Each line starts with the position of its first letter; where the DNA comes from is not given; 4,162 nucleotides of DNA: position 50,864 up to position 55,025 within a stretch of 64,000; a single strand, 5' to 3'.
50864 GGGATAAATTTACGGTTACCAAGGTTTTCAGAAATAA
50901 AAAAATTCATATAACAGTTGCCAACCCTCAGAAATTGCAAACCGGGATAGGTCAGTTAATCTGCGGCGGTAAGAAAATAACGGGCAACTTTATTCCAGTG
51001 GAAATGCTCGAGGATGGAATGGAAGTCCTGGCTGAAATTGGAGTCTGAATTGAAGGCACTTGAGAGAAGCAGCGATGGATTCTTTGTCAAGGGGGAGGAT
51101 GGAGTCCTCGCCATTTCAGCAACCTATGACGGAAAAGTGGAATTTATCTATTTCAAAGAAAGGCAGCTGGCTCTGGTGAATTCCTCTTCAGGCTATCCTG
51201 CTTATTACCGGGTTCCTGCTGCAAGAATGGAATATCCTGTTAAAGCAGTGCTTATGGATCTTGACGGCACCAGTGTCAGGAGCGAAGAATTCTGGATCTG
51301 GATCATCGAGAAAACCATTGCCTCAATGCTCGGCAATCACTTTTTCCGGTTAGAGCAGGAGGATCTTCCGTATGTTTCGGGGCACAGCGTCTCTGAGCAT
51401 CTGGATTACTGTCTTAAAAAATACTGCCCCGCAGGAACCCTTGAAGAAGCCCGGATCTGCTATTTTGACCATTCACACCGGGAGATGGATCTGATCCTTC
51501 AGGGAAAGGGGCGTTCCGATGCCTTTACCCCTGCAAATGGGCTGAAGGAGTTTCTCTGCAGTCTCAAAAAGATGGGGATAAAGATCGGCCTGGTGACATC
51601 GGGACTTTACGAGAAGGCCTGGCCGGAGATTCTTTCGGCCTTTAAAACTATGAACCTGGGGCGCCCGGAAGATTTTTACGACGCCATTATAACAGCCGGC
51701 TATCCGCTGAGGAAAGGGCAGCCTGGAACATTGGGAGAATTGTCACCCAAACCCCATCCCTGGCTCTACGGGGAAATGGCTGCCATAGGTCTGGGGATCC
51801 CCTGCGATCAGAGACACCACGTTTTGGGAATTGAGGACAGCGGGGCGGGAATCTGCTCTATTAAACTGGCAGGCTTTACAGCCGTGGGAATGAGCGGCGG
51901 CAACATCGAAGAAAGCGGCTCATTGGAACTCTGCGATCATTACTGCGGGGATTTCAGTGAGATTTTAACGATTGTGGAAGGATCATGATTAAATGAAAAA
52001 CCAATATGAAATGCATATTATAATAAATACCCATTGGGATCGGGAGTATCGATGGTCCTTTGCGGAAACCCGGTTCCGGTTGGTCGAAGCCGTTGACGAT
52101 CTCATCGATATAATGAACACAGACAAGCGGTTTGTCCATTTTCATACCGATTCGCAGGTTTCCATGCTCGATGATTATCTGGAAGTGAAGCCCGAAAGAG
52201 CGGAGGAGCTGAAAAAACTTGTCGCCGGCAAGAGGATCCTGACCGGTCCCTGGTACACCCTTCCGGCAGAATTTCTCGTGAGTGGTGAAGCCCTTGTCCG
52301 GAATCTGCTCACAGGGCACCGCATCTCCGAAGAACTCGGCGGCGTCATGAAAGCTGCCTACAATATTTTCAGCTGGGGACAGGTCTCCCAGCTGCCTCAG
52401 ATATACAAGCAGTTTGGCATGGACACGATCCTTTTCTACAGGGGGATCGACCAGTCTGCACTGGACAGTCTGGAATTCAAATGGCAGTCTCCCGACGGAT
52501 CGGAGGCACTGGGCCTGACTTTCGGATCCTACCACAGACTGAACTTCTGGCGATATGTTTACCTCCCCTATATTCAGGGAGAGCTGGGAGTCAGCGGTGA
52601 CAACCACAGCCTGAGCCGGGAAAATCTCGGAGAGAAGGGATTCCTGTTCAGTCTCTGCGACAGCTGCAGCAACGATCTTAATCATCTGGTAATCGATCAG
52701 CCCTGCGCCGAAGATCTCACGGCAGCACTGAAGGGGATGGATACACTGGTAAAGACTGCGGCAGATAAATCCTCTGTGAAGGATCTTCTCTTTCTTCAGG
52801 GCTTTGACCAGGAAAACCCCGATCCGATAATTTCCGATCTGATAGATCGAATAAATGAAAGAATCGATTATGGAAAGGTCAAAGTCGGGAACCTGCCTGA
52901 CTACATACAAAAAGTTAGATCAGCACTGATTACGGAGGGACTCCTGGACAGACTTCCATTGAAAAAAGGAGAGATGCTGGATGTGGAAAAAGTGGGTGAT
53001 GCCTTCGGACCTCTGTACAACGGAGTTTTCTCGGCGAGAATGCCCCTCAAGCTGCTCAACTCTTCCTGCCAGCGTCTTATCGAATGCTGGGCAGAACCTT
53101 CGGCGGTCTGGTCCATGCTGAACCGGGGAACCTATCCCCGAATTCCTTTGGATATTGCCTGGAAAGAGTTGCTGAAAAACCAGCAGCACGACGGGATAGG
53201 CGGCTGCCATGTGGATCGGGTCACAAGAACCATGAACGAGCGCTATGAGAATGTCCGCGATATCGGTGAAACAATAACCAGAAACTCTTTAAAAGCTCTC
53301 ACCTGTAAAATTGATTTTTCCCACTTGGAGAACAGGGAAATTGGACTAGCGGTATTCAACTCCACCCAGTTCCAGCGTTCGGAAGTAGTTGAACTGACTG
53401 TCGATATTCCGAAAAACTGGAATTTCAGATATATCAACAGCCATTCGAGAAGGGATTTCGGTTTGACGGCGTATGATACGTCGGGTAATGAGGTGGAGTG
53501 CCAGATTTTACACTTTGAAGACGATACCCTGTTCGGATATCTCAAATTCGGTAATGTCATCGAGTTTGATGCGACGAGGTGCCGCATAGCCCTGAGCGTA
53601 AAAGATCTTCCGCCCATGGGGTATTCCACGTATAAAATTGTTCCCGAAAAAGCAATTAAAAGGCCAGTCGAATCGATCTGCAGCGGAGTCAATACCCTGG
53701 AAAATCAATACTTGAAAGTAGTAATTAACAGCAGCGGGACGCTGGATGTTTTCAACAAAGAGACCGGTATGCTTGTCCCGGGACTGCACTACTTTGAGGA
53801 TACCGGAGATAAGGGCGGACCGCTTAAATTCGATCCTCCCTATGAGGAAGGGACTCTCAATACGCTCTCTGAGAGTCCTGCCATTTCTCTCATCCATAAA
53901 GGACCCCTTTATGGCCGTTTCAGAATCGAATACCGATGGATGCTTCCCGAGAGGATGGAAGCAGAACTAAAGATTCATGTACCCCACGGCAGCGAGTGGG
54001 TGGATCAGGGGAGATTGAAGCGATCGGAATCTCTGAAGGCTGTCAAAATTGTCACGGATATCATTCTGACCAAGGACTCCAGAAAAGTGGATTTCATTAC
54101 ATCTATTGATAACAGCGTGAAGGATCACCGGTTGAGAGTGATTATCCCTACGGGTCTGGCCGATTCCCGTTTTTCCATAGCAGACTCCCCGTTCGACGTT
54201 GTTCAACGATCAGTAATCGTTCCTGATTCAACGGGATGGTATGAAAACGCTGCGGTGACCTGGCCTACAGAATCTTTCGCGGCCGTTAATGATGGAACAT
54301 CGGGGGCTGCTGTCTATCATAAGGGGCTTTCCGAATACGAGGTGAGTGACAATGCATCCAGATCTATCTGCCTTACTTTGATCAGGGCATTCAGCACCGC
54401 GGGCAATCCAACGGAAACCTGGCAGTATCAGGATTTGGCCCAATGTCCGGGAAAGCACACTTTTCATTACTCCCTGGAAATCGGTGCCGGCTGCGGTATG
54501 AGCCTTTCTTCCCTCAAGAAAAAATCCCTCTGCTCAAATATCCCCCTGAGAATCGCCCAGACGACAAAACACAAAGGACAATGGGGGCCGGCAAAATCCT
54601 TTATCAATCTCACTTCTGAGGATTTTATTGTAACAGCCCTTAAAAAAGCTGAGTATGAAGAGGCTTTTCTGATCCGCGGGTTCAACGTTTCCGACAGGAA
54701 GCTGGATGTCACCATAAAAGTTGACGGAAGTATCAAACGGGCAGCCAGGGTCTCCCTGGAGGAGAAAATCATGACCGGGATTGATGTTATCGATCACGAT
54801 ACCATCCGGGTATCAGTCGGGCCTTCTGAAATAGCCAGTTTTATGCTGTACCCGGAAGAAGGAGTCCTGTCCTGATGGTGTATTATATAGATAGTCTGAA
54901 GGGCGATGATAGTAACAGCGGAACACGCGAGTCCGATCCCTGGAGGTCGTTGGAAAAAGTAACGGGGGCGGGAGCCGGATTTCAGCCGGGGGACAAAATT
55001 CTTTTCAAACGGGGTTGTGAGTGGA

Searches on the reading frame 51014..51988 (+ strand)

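Call 84: search_protein_families(library=pfam, proteins=[window:51014-51988:+], max_evalue=0.0001)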
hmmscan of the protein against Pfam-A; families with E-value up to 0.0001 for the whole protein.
window:51014-51988:+ (324 aa): 2 families
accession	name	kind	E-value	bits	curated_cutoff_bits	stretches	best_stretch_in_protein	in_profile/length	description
PF00702.32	Hydrolase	-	6.4e-09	36.9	26.4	1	76-287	1-191/191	haloacid dehalogenase-like hydrolase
PF13419.12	HAD_2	-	1.9e-08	35.1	23.8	1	79-205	1-112/178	Haloacid dehalogenase-like hydrolase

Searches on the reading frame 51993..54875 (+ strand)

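Call 84: search_protein_families(library=pfam, proteins=[window:51993-54875:+], max_evalue=0.0001)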
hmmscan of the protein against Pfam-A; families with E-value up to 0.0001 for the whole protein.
window:51993-54875:+ (960 aa): 4 families
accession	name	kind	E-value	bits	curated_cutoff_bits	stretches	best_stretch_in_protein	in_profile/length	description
PF01074.27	Glyco_hydro_38N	-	4.7e-30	105.4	25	1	7-310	2-257/270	Glycosyl hydrolases family 38 N-terminal domain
PF07748.19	Glyco_hydro_38C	-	2.9e-17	64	25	1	569-800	1-200/206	Glycosyl hydrolases family 38 C-terminal domain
PF09261.16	Alpha-mann_mid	-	2.2e-13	50.5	31.1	1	341-436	2-96/96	Alpha mannosidase middle domain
PF17677.7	Glyco_hydro38C2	-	4.8e-11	43.1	22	1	878-950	2-72/72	Glycosyl hydrolases family 38 C-terminal beta sandwich domain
